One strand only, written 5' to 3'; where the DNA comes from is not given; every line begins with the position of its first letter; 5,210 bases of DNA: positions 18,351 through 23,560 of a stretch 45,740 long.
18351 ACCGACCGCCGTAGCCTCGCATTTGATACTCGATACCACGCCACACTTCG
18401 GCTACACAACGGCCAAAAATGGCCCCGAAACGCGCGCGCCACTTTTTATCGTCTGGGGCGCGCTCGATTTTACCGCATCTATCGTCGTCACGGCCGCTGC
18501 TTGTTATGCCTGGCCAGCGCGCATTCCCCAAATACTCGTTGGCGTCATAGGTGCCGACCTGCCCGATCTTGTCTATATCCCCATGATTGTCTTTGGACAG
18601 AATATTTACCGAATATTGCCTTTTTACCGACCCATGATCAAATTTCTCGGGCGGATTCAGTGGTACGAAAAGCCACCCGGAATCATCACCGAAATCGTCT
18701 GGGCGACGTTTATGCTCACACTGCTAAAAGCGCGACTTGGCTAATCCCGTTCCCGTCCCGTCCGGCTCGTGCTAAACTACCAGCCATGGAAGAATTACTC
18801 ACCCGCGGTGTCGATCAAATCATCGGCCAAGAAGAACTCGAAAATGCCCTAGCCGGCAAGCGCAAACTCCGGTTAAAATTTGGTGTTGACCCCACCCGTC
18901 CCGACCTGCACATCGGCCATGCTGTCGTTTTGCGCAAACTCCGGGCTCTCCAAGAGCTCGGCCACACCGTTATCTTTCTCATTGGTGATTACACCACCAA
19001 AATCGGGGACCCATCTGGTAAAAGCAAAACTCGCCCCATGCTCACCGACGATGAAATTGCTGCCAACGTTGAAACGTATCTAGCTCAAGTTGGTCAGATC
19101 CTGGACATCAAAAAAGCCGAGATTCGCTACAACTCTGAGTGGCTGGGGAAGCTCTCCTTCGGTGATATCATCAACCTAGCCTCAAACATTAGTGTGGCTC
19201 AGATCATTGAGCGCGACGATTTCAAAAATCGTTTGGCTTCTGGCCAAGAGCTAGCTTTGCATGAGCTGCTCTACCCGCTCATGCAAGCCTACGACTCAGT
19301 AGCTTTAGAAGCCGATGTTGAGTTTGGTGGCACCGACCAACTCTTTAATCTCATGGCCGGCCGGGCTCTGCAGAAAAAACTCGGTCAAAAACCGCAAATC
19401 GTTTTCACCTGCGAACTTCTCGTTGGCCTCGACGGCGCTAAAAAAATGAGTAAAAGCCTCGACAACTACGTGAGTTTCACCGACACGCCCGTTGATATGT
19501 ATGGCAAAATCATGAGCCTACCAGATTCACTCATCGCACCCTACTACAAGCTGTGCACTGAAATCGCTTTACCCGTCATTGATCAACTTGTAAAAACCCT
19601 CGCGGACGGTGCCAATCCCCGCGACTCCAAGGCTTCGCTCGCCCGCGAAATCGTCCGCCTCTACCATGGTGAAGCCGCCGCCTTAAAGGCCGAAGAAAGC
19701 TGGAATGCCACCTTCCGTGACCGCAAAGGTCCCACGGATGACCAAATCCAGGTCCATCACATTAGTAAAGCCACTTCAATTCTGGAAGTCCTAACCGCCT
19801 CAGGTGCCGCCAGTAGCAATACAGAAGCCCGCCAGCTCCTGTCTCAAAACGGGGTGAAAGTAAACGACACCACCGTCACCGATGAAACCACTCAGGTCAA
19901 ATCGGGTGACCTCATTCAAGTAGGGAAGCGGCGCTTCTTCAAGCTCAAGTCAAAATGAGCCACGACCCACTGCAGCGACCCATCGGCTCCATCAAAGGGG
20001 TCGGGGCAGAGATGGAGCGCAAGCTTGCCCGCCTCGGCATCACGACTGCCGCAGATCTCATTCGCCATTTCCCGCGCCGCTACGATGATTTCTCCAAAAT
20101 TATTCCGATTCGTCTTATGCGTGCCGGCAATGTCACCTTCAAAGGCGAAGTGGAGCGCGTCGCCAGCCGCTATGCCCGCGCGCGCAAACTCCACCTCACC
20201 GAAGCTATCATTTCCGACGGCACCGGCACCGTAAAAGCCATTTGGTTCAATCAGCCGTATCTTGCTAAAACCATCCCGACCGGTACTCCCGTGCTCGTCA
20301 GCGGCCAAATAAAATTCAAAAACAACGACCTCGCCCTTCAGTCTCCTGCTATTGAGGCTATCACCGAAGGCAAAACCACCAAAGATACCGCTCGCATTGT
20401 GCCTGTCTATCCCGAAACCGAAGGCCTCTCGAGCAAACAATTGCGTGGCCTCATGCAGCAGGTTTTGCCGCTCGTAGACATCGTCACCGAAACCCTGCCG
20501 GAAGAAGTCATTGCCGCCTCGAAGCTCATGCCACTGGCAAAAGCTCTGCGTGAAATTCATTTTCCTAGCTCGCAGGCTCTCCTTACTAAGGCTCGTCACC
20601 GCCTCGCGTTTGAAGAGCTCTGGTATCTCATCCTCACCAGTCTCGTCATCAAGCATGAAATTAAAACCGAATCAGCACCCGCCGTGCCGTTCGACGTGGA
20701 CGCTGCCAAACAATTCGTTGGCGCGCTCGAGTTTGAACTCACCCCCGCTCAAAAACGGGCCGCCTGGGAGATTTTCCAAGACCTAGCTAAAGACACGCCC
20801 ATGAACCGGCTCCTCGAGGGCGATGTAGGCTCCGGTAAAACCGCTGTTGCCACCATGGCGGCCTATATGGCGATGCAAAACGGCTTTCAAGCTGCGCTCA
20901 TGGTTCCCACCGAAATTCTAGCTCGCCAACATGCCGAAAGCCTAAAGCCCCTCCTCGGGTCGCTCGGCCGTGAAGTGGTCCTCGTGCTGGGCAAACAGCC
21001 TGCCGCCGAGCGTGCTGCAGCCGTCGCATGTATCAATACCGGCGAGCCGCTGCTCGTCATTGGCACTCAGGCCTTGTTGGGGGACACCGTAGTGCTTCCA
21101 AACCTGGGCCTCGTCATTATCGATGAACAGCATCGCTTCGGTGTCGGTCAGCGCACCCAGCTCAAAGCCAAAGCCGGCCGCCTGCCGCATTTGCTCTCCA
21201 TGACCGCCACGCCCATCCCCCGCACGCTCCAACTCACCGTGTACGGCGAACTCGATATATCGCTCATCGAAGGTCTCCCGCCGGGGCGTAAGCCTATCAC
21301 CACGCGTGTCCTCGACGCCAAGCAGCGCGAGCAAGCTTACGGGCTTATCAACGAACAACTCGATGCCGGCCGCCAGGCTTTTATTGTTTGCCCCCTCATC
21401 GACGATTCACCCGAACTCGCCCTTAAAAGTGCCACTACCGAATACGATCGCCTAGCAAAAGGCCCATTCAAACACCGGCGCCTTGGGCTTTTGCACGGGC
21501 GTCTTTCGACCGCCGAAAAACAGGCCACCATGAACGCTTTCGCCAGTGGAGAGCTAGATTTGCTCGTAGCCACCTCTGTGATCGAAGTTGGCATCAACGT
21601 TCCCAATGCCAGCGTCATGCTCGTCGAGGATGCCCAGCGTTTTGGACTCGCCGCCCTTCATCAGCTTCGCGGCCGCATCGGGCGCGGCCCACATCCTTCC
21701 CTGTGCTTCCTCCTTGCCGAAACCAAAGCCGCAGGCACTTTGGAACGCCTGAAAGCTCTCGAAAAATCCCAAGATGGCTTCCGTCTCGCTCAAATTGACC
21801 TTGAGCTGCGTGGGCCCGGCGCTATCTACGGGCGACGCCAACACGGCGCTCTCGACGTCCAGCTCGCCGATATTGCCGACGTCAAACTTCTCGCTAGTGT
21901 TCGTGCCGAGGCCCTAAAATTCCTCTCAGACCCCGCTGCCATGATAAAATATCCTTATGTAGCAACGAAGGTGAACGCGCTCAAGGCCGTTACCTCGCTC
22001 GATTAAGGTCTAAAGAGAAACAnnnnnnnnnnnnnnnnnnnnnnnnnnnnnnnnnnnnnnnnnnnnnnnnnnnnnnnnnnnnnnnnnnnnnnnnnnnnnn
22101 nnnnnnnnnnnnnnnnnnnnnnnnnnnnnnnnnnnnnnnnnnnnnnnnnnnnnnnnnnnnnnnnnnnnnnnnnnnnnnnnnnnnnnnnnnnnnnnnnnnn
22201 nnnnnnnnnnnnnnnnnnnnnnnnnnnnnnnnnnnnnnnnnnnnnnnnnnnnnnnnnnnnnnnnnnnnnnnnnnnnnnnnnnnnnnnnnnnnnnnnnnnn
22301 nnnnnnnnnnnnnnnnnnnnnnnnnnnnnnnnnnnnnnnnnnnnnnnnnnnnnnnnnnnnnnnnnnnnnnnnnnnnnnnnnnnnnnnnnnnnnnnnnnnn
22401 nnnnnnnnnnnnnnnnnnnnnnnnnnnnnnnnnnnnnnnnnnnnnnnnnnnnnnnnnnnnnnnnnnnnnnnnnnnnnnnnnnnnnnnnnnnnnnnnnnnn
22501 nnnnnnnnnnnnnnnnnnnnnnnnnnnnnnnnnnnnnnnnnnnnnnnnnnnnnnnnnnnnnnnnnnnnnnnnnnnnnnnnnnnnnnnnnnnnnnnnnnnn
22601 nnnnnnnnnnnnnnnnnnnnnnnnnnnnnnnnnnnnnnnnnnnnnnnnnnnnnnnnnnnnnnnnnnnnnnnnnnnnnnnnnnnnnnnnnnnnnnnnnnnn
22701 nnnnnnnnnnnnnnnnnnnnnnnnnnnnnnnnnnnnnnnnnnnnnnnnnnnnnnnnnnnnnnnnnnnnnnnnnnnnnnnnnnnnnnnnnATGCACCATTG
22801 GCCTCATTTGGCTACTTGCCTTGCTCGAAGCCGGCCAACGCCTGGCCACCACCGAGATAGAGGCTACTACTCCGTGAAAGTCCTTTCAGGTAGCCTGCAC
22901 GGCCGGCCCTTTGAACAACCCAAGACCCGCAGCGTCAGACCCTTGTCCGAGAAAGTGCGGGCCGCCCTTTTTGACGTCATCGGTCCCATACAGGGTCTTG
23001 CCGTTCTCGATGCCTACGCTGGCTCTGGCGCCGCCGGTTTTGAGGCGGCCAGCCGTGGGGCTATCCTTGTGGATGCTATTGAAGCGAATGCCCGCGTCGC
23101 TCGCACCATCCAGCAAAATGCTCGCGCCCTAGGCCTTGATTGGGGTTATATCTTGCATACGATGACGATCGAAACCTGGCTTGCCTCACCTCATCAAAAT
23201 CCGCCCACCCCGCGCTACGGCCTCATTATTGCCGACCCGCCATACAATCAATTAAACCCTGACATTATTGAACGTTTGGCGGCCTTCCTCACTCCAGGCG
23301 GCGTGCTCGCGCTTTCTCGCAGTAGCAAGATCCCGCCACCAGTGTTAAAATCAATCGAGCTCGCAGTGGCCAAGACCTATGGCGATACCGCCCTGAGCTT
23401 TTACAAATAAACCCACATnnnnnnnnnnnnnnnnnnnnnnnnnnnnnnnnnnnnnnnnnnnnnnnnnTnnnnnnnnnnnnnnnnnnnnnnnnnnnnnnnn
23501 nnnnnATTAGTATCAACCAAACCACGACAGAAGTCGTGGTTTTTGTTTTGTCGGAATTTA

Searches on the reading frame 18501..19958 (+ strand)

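Call 62: search_protein_families(library=pfam, proteins=[window:18501-19958:+], max_evalue=0.00001)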
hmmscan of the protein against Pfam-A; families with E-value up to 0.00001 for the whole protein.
window:18501-19958:+ (485 aa): 3 families
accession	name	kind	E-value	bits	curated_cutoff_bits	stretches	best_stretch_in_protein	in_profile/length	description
PF00579.31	tRNA-synt_1b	-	1.1e-77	261.7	21.1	1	120-405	3-291/292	tRNA synthetases class I (W and Y)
PF01479.30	S4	-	2.4e-07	30.8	22.8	1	430-472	6-48/48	S4 domain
PF22421.1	SYY_C-terminal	-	2.7e-06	27.6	27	1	421-472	15-66/83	Tyrosine--tRNA ligase SYY-like C-terminal domain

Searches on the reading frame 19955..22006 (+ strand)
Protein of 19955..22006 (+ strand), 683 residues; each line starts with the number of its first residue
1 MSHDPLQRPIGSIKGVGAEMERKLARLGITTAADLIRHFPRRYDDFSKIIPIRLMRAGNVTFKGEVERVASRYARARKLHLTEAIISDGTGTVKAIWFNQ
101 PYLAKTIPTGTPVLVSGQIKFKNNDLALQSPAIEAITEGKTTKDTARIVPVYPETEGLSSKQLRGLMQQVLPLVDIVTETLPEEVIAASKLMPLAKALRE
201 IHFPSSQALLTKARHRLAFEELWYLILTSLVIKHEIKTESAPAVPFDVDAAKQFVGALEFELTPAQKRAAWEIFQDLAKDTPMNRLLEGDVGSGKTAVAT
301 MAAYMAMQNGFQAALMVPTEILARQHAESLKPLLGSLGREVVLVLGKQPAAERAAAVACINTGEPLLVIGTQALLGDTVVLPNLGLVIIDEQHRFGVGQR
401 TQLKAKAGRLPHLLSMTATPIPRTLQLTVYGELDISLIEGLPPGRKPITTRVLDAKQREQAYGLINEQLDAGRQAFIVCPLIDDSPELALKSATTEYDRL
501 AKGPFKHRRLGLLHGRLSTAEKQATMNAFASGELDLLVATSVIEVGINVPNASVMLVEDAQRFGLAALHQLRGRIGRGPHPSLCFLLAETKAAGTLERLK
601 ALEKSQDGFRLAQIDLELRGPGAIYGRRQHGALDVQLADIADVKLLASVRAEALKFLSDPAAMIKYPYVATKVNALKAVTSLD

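Call 62: search_protein_families(library=pfam, proteins=[window:19955-22006:+], max_evalue=0.00001)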
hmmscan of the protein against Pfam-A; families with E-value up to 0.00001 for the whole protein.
window:19955-22006:+ (683 aa): 6 families
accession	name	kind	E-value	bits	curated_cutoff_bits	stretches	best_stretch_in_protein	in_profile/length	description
PF17191.10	RecG_wedge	-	6.7e-28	97.7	23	1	10-174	2-162/162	RecG wedge domain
PF00270.35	DEAD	-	4.7e-22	78.9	26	1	264-426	2-165/167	DEAD/DEAH box helicase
PF00271.37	Helicase_C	-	3.8e-19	69.4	23.5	1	470-577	13-108/110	Helicase conserved C-terminal domain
PF04851.21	ResIII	-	3.2e-10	40.6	22.5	1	260-420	2-162/164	Type III restriction enzyme, res subunit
PF19833.4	RecG_dom3_C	-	3.2e-09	37.1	26.8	1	606-661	2-59/87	ATP-dependent DNA helicase RecG, domain 3, C-terminal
PF01336.31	tRNA_anti-codon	-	4.5e-07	30.1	27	1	60-134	1-73/75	OB-fold nucleic acid binding domain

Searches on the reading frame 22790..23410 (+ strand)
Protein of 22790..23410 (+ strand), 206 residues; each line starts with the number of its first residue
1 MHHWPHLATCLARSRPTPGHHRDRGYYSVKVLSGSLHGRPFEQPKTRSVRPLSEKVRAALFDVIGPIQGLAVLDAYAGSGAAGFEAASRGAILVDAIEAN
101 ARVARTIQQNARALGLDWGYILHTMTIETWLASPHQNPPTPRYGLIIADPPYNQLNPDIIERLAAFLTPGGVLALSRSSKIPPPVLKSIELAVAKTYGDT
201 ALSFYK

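Call 62: search_protein_families(library=pfam, proteins=[window:22790-23410:+], max_evalue=0.00001)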
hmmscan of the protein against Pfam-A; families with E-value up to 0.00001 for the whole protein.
window:22790-23410:+ (206 aa): 1 family
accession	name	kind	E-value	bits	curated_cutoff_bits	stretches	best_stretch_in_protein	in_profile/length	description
PF03602.21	Cons_hypoth95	-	4.4e-32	111.7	24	1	29-206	1-182/182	Conserved hypothetical protein 95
